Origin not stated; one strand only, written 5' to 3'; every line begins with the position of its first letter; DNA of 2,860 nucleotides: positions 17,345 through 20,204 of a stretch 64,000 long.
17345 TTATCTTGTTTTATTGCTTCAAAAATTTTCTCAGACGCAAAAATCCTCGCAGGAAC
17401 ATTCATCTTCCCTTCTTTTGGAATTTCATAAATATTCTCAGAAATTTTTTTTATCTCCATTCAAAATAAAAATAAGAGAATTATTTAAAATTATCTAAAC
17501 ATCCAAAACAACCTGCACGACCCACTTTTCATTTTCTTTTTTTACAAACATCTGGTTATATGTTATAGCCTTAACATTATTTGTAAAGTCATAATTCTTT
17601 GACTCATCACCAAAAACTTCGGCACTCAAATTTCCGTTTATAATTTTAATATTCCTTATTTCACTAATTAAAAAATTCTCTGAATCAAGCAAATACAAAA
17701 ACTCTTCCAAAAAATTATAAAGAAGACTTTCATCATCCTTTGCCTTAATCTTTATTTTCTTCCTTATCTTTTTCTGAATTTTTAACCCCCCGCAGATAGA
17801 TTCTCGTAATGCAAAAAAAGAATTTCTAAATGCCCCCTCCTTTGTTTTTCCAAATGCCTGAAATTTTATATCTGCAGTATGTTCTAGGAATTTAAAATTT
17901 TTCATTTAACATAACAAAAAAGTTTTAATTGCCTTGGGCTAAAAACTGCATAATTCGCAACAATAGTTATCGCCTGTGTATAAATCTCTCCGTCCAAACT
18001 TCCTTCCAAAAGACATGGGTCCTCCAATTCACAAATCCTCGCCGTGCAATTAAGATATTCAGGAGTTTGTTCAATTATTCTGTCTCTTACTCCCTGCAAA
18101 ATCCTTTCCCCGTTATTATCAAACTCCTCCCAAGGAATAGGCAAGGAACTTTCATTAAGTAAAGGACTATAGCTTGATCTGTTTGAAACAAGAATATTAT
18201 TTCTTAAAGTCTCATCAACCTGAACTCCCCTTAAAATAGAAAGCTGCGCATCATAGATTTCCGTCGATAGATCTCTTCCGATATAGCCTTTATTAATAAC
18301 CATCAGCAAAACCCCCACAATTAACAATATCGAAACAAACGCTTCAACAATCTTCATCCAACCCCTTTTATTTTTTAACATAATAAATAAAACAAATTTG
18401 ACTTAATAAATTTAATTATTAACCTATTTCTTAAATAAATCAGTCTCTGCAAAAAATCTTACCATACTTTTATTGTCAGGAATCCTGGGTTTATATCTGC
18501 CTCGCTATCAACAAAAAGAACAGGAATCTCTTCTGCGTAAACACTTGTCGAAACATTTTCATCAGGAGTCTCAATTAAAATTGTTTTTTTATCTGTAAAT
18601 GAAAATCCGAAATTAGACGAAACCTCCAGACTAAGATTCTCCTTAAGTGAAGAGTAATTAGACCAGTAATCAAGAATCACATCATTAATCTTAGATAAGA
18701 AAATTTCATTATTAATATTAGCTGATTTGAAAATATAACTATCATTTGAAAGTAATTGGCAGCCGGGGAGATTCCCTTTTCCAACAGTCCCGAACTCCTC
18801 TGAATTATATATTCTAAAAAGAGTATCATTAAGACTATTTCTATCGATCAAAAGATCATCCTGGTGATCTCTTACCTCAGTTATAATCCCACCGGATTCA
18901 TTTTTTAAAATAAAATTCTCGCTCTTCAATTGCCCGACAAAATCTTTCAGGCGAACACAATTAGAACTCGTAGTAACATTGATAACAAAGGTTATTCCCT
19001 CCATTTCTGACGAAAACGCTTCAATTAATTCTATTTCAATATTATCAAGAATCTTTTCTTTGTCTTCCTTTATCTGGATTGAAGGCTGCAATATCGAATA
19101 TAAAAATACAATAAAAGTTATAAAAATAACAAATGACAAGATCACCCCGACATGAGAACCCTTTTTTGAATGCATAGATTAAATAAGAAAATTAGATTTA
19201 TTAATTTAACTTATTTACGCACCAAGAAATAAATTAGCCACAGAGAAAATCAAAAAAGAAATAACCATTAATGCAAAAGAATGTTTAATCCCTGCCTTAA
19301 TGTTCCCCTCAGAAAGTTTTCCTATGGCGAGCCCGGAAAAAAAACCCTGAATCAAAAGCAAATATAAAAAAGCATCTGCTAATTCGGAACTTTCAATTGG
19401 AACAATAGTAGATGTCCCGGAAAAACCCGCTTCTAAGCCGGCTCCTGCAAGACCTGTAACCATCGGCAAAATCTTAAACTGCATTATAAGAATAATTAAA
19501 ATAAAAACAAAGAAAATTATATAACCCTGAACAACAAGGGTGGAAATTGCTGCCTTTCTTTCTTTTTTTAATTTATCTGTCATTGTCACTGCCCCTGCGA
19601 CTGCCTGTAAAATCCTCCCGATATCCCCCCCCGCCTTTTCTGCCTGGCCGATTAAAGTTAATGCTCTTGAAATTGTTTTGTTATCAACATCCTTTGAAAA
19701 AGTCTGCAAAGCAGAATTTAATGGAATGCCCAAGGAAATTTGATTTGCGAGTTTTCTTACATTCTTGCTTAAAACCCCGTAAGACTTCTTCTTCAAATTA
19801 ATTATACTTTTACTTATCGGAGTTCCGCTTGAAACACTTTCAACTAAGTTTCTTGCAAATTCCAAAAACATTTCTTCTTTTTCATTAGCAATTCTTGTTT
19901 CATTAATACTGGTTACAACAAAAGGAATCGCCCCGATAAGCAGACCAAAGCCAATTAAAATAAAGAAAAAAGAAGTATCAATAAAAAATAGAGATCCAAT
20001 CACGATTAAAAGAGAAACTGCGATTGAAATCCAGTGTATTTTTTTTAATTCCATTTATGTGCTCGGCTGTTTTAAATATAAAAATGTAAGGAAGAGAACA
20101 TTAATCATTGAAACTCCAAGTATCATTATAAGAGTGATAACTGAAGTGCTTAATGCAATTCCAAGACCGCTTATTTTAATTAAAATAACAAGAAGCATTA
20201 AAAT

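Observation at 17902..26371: Type-IV-pilus-like locus with six prepilins, a split platform protein and no peptidase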

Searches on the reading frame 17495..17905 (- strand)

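Call 9: search_protein_families(library=pfam, proteins=[window:17495-17905:-], max_evalue=0.01)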
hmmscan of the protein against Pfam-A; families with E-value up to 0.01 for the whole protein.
window:17495-17905:- (136 aa): 1 family
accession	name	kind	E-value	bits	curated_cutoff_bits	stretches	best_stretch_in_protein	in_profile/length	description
PF01951.21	Archease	-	7.8e-36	123.8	25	1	4-136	1-136/136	Archease protein family (MTH1598/TM1083)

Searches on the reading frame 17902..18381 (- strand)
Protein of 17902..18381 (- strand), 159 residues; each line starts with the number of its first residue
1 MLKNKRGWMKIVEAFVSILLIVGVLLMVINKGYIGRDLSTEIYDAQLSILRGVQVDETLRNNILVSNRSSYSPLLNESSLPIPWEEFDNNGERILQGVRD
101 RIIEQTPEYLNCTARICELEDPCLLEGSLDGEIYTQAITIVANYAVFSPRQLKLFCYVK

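Call 3: search_protein_families(library=pfam, proteins=[window:17902-18381:-], max_evalue=0.1)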
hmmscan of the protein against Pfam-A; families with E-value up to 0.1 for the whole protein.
window:17902-18381:- (159 aa): 0 families

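Call 4: search_protein_families(library=ncbifam, proteins=[window:17902-18381:-], max_evalue=0.1)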
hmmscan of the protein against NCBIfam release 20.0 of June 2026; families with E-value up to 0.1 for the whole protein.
window:17902-18381:- (159 aa): 1 family
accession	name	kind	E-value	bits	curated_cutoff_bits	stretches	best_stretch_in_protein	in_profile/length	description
NF041889.1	Lmo0654_fam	equivalog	0.032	14.3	75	1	97-130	5-38/61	Lmo0654 family protein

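Call 86: search_solved_structures(query=A3, max_evalue=1)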
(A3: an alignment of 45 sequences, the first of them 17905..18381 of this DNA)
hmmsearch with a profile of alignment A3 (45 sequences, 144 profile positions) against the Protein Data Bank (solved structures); distinct sequences matched with E-value up to 1: 1.
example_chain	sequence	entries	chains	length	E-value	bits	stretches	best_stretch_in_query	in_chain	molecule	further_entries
2gff_A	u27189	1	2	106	0.95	12.9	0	34-101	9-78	LsrG Protein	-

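Call 88: search_protein_families(library=pfam, alignment_id=A3, max_evalue=0.01)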
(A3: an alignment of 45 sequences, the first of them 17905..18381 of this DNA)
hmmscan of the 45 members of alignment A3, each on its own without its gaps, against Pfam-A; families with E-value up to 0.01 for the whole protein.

A. member 1, window:17905-18381:- (159 aa): 0 families

B. families by the number of members that match (of 45 scanned): 2 families
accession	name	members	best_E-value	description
PF25016.1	EGF_Pikachurin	1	2.5e-05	Pikachurin, EGF-like domain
PF05881.18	CNPase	1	0.0059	2',3'-cyclic nucleotide 3'-phosphodiesterase (CNP or CNPase)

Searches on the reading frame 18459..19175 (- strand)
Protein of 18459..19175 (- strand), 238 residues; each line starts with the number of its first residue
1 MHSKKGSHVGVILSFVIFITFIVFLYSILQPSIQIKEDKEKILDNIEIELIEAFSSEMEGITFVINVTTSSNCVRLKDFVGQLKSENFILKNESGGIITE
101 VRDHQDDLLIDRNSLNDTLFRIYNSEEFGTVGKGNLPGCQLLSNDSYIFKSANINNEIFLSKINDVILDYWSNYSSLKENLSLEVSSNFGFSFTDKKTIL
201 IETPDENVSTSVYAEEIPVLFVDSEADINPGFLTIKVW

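Call 3: search_protein_families(library=pfam, proteins=[window:18459-19175:-], max_evalue=0.1)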
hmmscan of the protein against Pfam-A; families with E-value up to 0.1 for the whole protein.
window:18459-19175:- (238 aa): 0 families

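Call 4: search_protein_families(library=ncbifam, proteins=[window:18459-19175:-], max_evalue=0.1)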
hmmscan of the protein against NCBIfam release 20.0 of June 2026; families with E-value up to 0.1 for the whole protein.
window:18459-19175:- (238 aa): 0 families

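Call 48: find_homologous_proteins(query=window:18462-19175:-, max_evalue=0.001)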
Query window:18462-19175:- (238 aa): 120 proteins with E <= 0.001 among 401 candidates.
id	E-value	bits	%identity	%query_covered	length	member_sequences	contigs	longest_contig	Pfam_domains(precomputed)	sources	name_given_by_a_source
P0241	4.5e-129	447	100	88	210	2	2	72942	-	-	-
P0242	2.2e-86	307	62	100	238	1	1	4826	-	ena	-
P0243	5.1e-84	299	60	100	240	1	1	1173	-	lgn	-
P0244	1.3e-64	236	49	100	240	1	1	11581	-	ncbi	-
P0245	4.5e-63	231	48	99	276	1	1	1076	-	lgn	-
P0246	3.0e-58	215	46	99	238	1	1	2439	-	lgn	-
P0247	7.8e-58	214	49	96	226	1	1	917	-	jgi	jgi:hypothetical protein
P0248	2.5e-56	209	46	99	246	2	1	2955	-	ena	-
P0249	8.4e-56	207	45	99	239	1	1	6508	-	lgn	-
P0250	2.0e-52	196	43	99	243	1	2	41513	-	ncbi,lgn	ncbi:MAG: hypothetical protein ABIA78_01795 [archaeon]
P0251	3.9e-44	169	40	99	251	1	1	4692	-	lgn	-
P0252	3.8e-43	166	40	99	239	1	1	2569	-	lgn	-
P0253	5.3e-41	159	40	100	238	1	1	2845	-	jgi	jgi:hypothetical protein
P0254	2.0e-39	154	37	100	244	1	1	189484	-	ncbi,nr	ncbi:Uncharacterised protein [uncultured archaeon]|nr:Uncharacterised protein [uncultured archaeon]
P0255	2.2e-38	150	37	100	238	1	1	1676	-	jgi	-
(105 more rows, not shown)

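Call 57: predict_structure(alignment_id=A5)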
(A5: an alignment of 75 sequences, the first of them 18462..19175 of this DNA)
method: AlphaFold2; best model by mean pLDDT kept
length: 238 residues; sequences in the alignment: 75
mean_pLDDT: 91.2   pTM: 0.79
mean pLDDT of the five models: 91.2, 89.5, 89.4, 89.2, 89.0
residues with pLDDT >= 90: 184; 70-90: 47; 50-70: 5; < 50: 2
segments of 3 or more residues with pLDDT < 50: none
pLDDT, mean of each block of 10 residues (from residue 1): 62 94 92 80 93 97 97 96 95 96 95 96 97 95 96 97 94 92 85 85 77 91 96 93
secondary structure, 60 per line:
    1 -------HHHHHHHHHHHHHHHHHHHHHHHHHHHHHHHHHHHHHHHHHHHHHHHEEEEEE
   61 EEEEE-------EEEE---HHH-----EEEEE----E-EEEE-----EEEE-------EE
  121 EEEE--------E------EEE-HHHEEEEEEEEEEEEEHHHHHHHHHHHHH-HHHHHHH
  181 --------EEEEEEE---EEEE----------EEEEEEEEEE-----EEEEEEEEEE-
elements in order: H8-54 E55-65 E73-76 E88-92 E99-102 E108-111 E119-124 E140-142 E147-159 H160-172 H174-180 E189-195 E199-202 E213-222 E228-237

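Call 60: fold_search(model_id=the predicted structure, library=pdb)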
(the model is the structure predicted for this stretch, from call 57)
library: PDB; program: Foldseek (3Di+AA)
matches with E <= 10: 830; with E <= 0.001: 0
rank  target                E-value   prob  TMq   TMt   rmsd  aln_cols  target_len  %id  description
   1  6ewp_B                3.7e-02  0.06  0.10  0.13  19.5       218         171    9  Mus musculus CEP120 third C2 domain (C2C) (released 2018-05-02)
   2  3jqw_B                6.4e-02  0.23  0.13  0.23  13.7       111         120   10  Crystal structure of Clostridium histolyticum colH collagenase collagen-binding domain 3 at 2 Angstrom resolution in p (released 2010-09-29)
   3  4ill_A                7.3e-02  0.11  0.17  0.15  15.7       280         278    8  Recognition and Cleavage of a non-structured CRISPR RNA by its Processing Endoribonuclease Cas6 (released 2013-03-20)
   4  4z7k_A                7.7e-02  0.04  0.13  0.14  16.1       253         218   11  Crystal structure of CRISPR RNA processing endoribonuclease Cas6b (released 2016-04-13)
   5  3jqw_A                8.7e-02  0.25  0.14  0.25  13.9       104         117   10  Crystal structure of Clostridium histolyticum colH collagenase collagen-binding domain 3 at 2 Angstrom resolution in p (released 2010-09-29)
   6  7yav_A                1.1e-01  0.04  0.12  0.07  20.0       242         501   10  Crystal structure of Diels-Alderase MaDA1 (released 2024-01-24)
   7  9h9e_A                1.6e-01  0.03  0.10  0.08  17.4       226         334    5  Cryo-EM structure of the human GABAA receptor alpha1 subunit in complex with the assembly factor NACHO/TMEM35A (released 2024-12-04)
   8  6b7r_A                1.6e-01  0.02  0.10  0.11  21.4       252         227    8  Truncated strand 11-less green fluorescent protein (released 2017-12-27)
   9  9cmf_A                1.8e-01  0.10  0.17  0.07  15.7       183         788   10  Substrate bound DosP (released 2024-11-20)
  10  9fap_C                2.6e-01  0.02  0.11  0.08  17.1       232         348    7  CryoEM structure of human full-length alpha1beta3gamma2 GABA(A)R in complex with GARLH4, the TMD of Neuroligin2 and Me (released 2025-07-02)
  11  6b7t_B                2.9e-01  0.04  0.14  0.16  21.0       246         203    5  Truncated strand 10-less green fluorescent protein (released 2017-12-27)
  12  9eqg_C                2.9e-01  0.02  0.11  0.09  17.0       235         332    7  CryoEM structure of human full-length alpha1beta3gamma2L GABA(A)R in complex with GABA and puerarin (released 2024-09-18)
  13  9vtr_G                3.1e-01  0.01  0.09  0.05  21.1       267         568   10  Target DNA-bound type I-F3 TniQ-Cascade of Vibrio parahaemolyticus in full R-loop state 2 (released 2026-02-11)
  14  9oir_A                3.3e-01  0.01  0.08  0.07  28.0       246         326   10  Human P2X2 receptor channel in detergent with residual ATP (released 2026-03-18)
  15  9faw_C                3.7e-01  0.02  0.11  0.09  17.0       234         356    7  CryoEM structure of human full-length beta3gamma2 GABA(A) receptor in complex with GARLH4, the TMD of Neuroligin2, HEP (released 2025-07-02)
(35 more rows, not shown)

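Call 85: search_solved_structures(query=A5, max_evalue=1)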
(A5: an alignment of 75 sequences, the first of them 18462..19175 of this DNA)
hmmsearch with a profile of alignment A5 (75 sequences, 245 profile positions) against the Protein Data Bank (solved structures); distinct sequences matched with E-value up to 1: 2.
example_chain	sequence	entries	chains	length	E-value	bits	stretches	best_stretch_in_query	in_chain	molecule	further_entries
8r2p_A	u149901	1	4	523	0.47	13.2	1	44-142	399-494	Putrescine aminotransferase,Immunoglobulin G-binding protein A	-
6o1q_A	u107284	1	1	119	0.82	12.5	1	47-134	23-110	Nephrocystin-1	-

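Call 89: search_protein_families(library=pfam, alignment_id=A2, max_evalue=0.01)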
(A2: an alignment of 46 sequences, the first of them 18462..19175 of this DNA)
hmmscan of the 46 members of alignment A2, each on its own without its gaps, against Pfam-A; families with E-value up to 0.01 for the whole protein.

A. member 1, window:18462-19175:- (238 aa): 0 families

B. families by the number of members that match (of 46 scanned): 6 families
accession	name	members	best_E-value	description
PF06143.16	Baculo_11_kDa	2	0.0027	Baculovirus 11 kDa family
PF23821.1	DUF7191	1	2.8e-05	Family of unknown function (DUF7191)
PF23956.1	DUF7285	1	0.0012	Family of unknown function (DUF7285)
PF24237.1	INO80E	1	0.0019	INO80 complex subunit E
PF10326.15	7TM_GPCR_Str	1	0.0053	Serpentine type 7TM GPCR chemoreceptor Str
PF25184.1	YxzE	1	0.0071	YxzE-like putative bacteriocin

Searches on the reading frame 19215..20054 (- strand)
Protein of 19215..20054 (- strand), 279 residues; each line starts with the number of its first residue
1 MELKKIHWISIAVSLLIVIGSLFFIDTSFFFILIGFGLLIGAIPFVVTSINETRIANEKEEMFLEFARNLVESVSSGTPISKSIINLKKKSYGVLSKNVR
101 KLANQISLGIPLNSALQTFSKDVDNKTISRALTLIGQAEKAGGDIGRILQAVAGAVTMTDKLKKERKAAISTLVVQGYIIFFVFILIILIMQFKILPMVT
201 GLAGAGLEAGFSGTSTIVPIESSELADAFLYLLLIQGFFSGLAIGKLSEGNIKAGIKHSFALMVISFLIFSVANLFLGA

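Call 3: search_protein_families(library=pfam, proteins=[window:19215-20054:-], max_evalue=0.1)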
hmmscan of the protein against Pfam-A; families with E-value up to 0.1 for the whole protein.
window:19215-20054:- (279 aa): 1 family
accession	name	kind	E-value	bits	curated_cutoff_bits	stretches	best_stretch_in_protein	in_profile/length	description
PF00482.28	T2SSF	-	2.4e-15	57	25.2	1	66-191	1-123/125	Type II secretion system (T2SS), protein F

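Call 4: search_protein_families(library=ncbifam, proteins=[window:19215-20054:-], max_evalue=0.1)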
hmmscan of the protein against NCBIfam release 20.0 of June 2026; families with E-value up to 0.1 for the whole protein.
window:19215-20054:- (279 aa): 7 families
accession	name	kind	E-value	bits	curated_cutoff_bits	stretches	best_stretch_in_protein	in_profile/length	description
NF004705.1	PRK06041.1-3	equivalog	1.1e-13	51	400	1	9-274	195-455/465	archaellar assembly protein ArlJ/FlaJ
NF004704.2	PRK06041.1-2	equivalog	5.5e-13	48.5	550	1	8-274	271-547/555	archaellar assembly protein ArlJ/FlaJ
NF004703.2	PRK06041.1-1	equivalog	6.6e-09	34.6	570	1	4-201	228-422/525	archaellar assembly protein ArlJ/FlaJ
NF046075.1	UpsF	equivalog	6e-05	22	400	1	12-192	266-436/484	membrane pilin protein UpsF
TIGR02120.1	GspF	equivalog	0.002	17.5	424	1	64-200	66-194/401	type II secretion system inner membrane protein GspF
NF007861.0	PRK10573.1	equivalog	0.0026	16.9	401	1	44-198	42-188/401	protein transport protein HofC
NF007326.0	PRK09814.2-3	equivalog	0.02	14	420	1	74-121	298-345/349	beta-1,6-galactofuranosyltransferase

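Call 76: search_protein_representatives(protein=window:19215-20054:-)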
Query: 279 residues. Proteins with E-value up to 0.001 (for the whole library): 2257; up to 1e-10: 1009; up to 1e-30: 82. The best 150 are listed.
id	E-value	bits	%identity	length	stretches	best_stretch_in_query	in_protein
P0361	1.8e-106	371.9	66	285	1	1-278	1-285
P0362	3.9e-98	344.6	59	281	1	1-278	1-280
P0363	7.7e-71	255.2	53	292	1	10-278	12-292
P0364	4.5e-67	242.8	52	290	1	28-274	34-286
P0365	3.5e-64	233.4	60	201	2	1-145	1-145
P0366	5.7e-64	232.7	47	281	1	14-278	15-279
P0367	1.9e-62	227.7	46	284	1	11-274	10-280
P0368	1.4e-57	211.8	44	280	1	2-274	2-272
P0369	4.3e-57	210.2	62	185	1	102-277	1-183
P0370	3.3e-54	200.7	51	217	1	65-278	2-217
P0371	4.0e-54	200.4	43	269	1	5-275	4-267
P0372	9.1e-54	199.3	56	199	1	1-195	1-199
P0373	1.2e-53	198.9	51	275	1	13-213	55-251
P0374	4.3e-51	190.5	74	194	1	1-125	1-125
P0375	3.2e-50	187.7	39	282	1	32-275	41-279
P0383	1.3e-41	159.4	36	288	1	9-276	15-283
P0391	5.0e-38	147.7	34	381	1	6-272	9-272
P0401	5.5e-36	141.0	36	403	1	17-269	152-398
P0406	3.5e-35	138.4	34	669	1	31-269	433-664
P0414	1.3e-33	133.2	31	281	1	7-272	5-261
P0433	1.4e-31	126.6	33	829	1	29-271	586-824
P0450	5.4e-30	121.4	28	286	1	12-272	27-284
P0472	1.4e-28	116.8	31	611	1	30-272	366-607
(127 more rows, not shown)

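Call 77: list_cluster_members(proteins=[P0366, P0375, P0383, P0391, P0401, P0406, P0433, P0472, P0414, P0450])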
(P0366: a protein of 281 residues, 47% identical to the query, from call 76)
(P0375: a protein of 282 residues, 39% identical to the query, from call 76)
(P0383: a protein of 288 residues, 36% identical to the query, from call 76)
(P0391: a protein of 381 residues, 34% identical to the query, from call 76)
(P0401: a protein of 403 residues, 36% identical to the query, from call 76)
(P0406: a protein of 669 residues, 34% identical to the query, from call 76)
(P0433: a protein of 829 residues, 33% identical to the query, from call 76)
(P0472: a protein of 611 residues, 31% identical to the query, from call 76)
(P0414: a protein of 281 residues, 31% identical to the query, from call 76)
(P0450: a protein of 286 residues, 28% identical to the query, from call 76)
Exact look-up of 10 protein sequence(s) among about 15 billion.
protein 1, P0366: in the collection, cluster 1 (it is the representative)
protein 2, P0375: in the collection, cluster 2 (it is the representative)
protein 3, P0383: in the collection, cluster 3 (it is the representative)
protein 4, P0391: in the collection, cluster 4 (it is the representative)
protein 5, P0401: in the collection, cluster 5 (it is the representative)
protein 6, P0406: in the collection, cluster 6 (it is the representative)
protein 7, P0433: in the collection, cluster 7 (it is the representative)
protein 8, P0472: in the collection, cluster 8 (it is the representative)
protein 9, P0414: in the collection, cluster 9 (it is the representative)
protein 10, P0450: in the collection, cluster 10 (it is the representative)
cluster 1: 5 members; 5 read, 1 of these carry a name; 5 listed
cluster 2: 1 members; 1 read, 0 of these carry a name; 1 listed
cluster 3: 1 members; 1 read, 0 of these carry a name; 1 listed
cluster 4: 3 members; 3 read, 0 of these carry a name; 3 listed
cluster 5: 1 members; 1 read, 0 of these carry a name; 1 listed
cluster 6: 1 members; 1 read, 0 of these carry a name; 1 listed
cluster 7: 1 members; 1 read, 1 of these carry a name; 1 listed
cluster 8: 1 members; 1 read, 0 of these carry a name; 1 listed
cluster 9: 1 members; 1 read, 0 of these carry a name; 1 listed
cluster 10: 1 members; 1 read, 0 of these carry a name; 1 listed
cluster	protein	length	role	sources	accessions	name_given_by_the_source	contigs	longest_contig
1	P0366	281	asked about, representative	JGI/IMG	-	-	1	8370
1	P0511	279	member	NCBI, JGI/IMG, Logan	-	flagellar protein FlaJ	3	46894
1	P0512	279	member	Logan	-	-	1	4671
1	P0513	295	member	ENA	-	-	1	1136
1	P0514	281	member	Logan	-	-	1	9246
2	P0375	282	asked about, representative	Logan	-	-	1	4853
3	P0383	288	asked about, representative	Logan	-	-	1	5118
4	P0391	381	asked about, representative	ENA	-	-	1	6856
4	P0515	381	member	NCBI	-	-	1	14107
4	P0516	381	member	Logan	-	-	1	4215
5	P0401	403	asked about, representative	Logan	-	-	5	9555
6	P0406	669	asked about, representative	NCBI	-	-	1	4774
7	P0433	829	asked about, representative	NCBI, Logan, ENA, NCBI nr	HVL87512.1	MAG TPA: type II secretion system F family protein [Candidatus Thermoplasmatota archaeon] | type II secretion system F family protein [Candidatus Thermoplasmatota archaeon]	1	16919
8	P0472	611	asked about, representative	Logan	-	-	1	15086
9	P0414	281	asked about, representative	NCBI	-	-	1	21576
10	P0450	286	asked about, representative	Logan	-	-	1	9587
